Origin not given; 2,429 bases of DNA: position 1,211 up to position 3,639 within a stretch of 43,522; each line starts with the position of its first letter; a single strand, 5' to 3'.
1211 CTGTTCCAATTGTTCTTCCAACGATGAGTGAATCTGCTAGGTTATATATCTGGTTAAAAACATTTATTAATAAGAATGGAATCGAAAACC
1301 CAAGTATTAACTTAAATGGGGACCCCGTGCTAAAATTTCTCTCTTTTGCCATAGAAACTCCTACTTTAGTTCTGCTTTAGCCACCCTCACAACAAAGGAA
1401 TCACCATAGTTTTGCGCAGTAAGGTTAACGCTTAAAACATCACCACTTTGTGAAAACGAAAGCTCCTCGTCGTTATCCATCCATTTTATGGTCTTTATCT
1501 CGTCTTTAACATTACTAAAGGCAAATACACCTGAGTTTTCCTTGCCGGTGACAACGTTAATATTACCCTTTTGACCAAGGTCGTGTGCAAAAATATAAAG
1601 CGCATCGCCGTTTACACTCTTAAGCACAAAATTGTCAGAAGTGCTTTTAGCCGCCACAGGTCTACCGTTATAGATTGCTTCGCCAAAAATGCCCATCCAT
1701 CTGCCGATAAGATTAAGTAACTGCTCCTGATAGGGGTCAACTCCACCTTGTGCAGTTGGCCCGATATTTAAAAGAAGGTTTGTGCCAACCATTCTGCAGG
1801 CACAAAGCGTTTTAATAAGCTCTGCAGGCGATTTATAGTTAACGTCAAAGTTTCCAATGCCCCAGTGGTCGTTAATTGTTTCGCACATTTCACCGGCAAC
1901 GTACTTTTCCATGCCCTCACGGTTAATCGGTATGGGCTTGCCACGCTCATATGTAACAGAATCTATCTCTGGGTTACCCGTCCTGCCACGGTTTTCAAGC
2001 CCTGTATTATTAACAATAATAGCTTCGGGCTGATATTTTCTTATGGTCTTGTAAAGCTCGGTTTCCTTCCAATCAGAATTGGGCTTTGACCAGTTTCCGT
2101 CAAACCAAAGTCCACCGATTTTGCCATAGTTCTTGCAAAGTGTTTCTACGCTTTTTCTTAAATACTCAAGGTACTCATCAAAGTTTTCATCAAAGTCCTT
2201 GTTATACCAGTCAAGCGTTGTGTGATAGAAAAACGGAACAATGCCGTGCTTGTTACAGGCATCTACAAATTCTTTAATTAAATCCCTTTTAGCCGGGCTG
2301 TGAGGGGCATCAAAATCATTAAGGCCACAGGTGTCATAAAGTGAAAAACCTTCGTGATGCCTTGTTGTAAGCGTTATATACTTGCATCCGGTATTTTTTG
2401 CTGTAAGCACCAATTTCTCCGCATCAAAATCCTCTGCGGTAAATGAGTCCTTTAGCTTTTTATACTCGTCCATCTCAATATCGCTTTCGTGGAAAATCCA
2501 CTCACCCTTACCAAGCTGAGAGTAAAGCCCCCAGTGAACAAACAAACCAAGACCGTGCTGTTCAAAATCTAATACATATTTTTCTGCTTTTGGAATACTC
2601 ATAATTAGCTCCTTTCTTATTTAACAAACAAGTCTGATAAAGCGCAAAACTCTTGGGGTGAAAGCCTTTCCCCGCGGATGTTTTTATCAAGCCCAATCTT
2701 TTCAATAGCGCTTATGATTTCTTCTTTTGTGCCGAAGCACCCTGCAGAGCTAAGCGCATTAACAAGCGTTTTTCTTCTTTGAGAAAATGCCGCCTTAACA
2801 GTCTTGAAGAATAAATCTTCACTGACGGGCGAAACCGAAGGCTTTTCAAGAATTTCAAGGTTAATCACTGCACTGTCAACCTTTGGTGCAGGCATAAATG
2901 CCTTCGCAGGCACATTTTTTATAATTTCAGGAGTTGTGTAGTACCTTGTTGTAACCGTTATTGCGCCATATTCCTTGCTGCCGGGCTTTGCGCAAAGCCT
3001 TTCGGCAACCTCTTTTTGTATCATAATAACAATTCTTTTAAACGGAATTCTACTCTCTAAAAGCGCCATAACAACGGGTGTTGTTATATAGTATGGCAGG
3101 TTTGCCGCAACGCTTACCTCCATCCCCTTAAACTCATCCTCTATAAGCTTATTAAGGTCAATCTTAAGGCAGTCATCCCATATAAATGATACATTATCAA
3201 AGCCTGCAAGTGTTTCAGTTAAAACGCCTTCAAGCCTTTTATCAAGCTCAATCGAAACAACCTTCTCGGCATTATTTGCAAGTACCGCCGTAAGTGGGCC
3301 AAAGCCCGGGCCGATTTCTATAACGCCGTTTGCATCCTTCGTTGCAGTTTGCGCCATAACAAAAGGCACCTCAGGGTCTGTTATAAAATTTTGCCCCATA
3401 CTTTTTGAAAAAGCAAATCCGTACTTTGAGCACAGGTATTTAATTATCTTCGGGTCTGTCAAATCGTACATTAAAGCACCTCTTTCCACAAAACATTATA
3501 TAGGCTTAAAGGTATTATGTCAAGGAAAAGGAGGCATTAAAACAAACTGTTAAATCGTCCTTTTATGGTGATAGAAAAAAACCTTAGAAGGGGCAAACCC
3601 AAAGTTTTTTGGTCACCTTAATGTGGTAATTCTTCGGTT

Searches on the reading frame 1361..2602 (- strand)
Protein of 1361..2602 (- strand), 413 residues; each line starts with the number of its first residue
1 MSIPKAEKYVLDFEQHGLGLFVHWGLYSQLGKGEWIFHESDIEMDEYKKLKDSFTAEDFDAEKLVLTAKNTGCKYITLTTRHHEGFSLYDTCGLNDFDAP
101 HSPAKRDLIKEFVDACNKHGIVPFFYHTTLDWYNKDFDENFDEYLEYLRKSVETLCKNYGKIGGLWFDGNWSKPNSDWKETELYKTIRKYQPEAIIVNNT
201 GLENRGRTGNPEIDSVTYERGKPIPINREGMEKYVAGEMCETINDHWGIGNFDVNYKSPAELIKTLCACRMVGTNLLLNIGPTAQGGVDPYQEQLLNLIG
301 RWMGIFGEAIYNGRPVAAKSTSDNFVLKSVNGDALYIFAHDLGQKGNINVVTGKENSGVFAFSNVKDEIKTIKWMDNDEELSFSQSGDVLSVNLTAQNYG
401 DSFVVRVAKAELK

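Call 35: search_protein_families(library=pfam, proteins=[window:1361-2602:-], max_evalue=0.0001)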
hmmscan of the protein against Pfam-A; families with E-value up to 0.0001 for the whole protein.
window:1361-2602:- (413 aa): 2 families
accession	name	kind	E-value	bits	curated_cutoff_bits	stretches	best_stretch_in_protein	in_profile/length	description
PF01120.23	Alpha_L_fucos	-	5.2e-67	227.2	25.2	1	11-308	28-345/345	Alpha-L-fucosidase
PF14871.12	GHL6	-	1.8e-07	31.8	35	1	60-128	1-65/132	Hypothetical glycosyl hydrolase 6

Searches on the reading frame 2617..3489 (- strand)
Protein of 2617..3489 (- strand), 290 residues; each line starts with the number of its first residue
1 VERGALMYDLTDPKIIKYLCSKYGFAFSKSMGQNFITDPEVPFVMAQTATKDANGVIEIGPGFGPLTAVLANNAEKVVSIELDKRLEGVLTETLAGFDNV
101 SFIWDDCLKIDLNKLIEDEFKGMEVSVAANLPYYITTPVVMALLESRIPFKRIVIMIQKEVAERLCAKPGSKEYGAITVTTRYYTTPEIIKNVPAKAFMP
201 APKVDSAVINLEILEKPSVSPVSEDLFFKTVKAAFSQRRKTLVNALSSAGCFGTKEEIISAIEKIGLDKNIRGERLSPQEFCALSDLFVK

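Call 35: search_protein_families(library=pfam, proteins=[window:2617-3489:-], max_evalue=0.0001)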
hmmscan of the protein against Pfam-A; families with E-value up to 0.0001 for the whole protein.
window:2617-3489:- (290 aa): 1 family
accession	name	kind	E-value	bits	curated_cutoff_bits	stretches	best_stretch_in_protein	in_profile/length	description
PF00398.26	RrnaAD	-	1.4e-55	188.7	24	1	26-287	3-260/263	Ribosomal RNA adenine dimethylase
